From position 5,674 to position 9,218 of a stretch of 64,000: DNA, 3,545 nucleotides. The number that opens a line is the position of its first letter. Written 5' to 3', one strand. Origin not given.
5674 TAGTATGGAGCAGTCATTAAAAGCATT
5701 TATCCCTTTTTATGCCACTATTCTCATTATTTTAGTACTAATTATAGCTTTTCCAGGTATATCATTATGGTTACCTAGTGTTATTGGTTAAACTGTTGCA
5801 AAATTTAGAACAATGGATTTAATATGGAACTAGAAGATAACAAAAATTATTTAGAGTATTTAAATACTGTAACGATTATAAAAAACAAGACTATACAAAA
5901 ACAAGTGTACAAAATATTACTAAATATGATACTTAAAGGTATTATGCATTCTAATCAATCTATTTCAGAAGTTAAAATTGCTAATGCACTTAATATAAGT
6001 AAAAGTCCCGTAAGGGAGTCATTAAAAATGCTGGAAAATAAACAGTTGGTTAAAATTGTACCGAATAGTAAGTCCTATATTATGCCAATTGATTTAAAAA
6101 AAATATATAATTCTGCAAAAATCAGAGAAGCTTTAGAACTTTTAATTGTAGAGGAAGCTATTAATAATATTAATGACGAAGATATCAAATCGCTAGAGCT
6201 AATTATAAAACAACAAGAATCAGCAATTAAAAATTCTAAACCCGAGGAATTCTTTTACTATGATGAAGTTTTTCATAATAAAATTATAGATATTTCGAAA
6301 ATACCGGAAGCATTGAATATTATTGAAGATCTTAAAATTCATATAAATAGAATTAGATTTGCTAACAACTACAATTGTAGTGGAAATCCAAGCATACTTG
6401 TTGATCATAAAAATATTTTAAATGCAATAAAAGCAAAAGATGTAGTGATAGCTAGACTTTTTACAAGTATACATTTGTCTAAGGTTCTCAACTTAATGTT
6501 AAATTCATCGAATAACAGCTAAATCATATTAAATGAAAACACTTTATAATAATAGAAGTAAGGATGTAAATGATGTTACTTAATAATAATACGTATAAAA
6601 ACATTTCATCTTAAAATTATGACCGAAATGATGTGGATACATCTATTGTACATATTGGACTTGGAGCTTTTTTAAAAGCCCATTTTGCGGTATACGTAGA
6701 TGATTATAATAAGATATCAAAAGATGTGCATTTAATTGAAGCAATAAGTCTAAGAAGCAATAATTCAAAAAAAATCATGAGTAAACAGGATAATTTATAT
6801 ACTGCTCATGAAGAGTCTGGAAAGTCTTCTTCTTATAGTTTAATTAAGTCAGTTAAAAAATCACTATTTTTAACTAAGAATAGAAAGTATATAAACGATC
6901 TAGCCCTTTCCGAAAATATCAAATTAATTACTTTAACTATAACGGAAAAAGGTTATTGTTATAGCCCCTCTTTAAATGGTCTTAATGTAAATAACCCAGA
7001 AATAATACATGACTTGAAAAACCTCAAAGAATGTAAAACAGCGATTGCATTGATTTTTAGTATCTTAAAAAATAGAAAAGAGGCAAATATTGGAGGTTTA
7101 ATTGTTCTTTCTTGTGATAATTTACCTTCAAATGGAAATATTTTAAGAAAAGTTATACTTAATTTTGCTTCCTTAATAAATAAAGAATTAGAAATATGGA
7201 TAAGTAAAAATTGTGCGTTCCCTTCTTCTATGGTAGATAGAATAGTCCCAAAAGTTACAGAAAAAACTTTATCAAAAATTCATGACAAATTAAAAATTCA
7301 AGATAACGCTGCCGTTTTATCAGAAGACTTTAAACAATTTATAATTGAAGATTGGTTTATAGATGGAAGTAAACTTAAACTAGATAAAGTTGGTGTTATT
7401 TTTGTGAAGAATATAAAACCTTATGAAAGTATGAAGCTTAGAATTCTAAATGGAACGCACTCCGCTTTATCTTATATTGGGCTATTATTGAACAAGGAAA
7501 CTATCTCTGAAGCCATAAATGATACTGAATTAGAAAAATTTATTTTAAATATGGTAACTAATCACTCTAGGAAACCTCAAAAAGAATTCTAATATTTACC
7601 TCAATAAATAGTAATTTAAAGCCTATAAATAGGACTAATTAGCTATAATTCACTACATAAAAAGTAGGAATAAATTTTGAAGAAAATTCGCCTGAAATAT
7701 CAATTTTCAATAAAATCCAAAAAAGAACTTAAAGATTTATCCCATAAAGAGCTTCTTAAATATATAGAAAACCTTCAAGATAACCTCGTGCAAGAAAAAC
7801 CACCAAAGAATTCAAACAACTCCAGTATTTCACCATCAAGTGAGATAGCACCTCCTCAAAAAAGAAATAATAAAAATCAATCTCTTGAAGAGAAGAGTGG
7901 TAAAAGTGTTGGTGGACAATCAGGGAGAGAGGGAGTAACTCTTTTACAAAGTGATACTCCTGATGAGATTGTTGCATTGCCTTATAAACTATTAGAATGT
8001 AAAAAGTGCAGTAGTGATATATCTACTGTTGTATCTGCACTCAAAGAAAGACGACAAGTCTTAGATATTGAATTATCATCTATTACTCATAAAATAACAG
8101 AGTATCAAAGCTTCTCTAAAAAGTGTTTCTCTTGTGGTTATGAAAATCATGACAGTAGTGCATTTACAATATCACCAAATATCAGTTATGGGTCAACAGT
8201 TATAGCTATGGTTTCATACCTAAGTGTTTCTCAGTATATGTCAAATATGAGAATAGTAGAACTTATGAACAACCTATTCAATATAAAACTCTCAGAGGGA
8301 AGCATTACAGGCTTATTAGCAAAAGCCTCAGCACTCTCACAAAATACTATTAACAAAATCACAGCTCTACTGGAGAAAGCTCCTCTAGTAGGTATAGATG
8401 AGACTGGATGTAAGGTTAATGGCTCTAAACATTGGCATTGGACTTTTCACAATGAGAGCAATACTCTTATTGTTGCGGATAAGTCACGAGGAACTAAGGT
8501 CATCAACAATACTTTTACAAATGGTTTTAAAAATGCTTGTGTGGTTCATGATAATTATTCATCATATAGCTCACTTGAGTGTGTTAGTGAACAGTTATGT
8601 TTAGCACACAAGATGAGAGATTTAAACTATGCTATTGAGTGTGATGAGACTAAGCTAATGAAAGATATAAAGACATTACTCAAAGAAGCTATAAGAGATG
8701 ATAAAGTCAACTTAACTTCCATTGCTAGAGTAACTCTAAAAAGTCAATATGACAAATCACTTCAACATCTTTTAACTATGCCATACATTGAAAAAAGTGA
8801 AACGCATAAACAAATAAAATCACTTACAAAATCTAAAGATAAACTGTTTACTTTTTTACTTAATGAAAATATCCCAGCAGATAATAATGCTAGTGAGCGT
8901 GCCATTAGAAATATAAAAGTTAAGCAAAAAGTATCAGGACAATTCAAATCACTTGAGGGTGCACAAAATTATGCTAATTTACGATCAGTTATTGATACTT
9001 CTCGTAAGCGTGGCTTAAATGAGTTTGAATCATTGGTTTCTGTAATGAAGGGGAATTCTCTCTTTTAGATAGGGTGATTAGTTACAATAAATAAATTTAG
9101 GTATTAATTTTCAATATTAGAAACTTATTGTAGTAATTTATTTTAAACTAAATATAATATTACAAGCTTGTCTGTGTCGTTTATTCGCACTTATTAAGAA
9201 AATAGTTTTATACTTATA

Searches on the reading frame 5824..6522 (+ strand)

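Call 3: search_protein_families(library=pfam, proteins=[window:5824-6522:+])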
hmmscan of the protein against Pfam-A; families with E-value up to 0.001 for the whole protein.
window:5824-6522:+ (232 aa): 5 families
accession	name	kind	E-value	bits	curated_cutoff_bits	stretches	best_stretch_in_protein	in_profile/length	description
PF07729.17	FCD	-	1.4e-20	74.4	24.3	1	99-219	4-124/125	FCD domain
PF00392.27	GntR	-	3.2e-12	46.3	27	1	25-82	2-60/64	Bacterial regulatory proteins, gntR family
PF13412.12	HTH_24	-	3e-05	23.9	21.9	1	41-77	12-48/48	Winged helix-turn-helix DNA-binding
PF01978.25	TrmB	-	5.1e-05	23.5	25.6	0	50-91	26-67/68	Sugar-specific transcriptional regulator TrmB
PF01325.25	Fe_dep_repress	-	0.00052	20.6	26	0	43-81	19-57/60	Iron dependent repressor, N-terminal DNA binding domain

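Call 4: search_protein_families(library=ncbifam, proteins=[window:5824-6522:+])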
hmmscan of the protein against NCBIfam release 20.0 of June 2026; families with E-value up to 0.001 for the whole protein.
window:5824-6522:+ (232 aa): 9 families
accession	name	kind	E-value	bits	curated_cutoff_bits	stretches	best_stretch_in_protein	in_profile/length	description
TIGR03338.1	phnR_burk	equivalog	1.8e-19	70.2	271.5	1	14-218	2-206/212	phosphonate utilization associated transcriptional regulator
NF003011.0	PRK03837.1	subfamily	1.5e-14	54.2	260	1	94-225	104-233/241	transcriptional regulator NanR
NF008504.0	PRK11414.1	equivalog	1.8e-12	47.5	225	1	35-208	23-198/221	GntR family transcriptional regulator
NF007588.0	PRK10225.1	equivalog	2.8e-07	30.1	442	1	27-230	13-236/257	Uxu operon transcriptional regulator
NF008576.0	PRK11534.1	equivalog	2.5e-05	24.1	218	1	27-207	11-199/225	DNA-binding transcriptional regulator CsiR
NF007442.0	PRK09990.1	equivalog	0.00012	21.6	301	1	21-89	8-77/256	transcriptional regulator GlcC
NF040939.2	trans_reg_lrs14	equivalog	0.00017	21.6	90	1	35-77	25-67/103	Lrs14 family HTH-type transcriptional regulator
NF007001.0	PRK09464.1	equivalog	0.00042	20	330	0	19-76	6-64/254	pyruvate dehydrogenase complex transcriptional repressor PdhR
NF041547.1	GntR_LSA1692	equivalog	0.00079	19.1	275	0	25-94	3-71/233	GntR family transcriptional regulator, LSA1692 subfamily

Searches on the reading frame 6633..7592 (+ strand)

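Call 3: search_protein_families(library=pfam, proteins=[window:6633-7592:+])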
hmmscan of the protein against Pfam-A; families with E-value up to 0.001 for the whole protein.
window:6633-7592:+ (319 aa): 2 families
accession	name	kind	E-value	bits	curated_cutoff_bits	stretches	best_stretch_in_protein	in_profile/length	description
PF01232.29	Mannitol_dh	-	7.9e-38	130.9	27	1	4-251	2-198/199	Mannitol dehydrogenase Rossmann domain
PF08125.19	Mannitol_dh_C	-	1.1e-13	51.5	30.7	1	260-310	1-51/190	Mannitol dehydrogenase C-terminal domain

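Call 4: search_protein_families(library=ncbifam, proteins=[window:6633-7592:+])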
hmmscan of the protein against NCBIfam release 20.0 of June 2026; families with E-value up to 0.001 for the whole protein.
window:6633-7592:+ (319 aa): 13 families
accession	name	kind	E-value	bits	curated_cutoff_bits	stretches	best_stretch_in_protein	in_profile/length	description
NF011611.0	PRK15037.1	subfamily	5.2e-66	223.1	603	1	3-308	23-331/486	fructuronate reductase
NF043014.1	DArabDhDalD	equivalog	7.6e-63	212.7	600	1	6-311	2-308/452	D-arabinitol 4-dehydrogenase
NF002969.0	PRK03643.1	subfamily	2.8e-40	138.4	359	1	4-310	17-322/482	tagaturonate reductase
NF002653.0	PRK02318.2-6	equivalog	1.4e-19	70.4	404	1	139-311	99-255/387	mannitol-1-phosphate 5-dehydrogenase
NF002647.0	PRK02318.1-3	equivalog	6.9e-16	58.5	357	1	139-304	100-249/384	mannitol-1-phosphate 5-dehydrogenase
NF002652.0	PRK02318.2-5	equivalog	1.1e-15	57.6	356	1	144-307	104-248/377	mannitol-1-phosphate 5-dehydrogenase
NF002649.0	PRK02318.2-1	equivalog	2.3e-11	43.2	422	1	145-304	105-247/386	mannitol-1-phosphate 5-dehydrogenase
NF002646.0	PRK02318.1-2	equivalog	3.4e-11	42.8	368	1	142-305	101-249/382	mannitol-1-phosphate 5-dehydrogenase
NF002650.0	PRK02318.2-2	equivalog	1e-10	41.2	359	1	144-305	104-251/388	mannitol-1-phosphate 5-dehydrogenase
NF002645.0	PRK02318.1-1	equivalog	4.8e-09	35.9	389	1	157-313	113-245/368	mannitol-1-phosphate 5-dehydrogenase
NF002648.0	PRK02318.1-4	equivalog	8e-09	35.3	719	1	137-301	96-245/382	mannitol-1-phosphate 5-dehydrogenase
NF046057.1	bifunc_MtlD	equivalog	3e-07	29.2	800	1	255-310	505-560/683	bifunctional mannitol-1-phosphate dehydrogenase/phosphatase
NF002651.0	PRK02318.2-4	equivalog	4.6e-05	22.7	269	1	174-307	124-233/368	mannitol-1-phosphate 5-dehydrogenase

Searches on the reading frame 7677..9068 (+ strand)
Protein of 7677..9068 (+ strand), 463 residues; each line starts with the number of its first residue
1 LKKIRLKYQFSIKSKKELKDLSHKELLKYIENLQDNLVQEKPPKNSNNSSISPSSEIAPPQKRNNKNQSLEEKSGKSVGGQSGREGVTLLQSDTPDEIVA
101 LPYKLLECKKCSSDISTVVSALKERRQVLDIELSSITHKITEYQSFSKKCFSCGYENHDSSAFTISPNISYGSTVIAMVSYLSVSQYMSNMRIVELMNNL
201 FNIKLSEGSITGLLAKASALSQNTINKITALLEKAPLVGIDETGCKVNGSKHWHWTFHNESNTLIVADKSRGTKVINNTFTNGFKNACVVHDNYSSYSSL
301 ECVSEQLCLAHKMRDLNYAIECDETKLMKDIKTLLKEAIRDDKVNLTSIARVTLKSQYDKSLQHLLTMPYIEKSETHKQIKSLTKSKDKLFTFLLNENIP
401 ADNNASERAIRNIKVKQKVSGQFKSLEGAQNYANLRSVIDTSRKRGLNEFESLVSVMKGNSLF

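Call 3: search_protein_families(library=pfam, proteins=[window:7677-9068:+])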
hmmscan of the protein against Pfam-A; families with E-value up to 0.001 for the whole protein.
window:7677-9068:+ (463 aa): 1 family
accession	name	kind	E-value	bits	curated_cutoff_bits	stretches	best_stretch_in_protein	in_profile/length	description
PF03050.20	DDE_Tnp_IS66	-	4.1e-38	131.9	23.1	1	170-430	3-283/284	Transposase IS66 family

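Call 4: search_protein_families(library=ncbifam, proteins=[window:7677-9068:+])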
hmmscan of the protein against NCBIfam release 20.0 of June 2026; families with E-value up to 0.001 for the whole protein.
window:7677-9068:+ (463 aa): 3 families
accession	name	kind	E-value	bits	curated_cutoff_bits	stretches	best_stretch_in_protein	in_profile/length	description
NF033517.1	transpos_IS66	equivalog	1.7e-71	241.4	180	1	82-458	2-385/387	IS66 family transposase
NF041731.2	transpos_ISH6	equivalog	4.1e-05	22.5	240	1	191-436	131-399/414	ISH6 family transposase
NF033587.1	transpos_IS6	equivalog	5e-05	23.1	125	1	175-256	10-88/202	IS6 family transposase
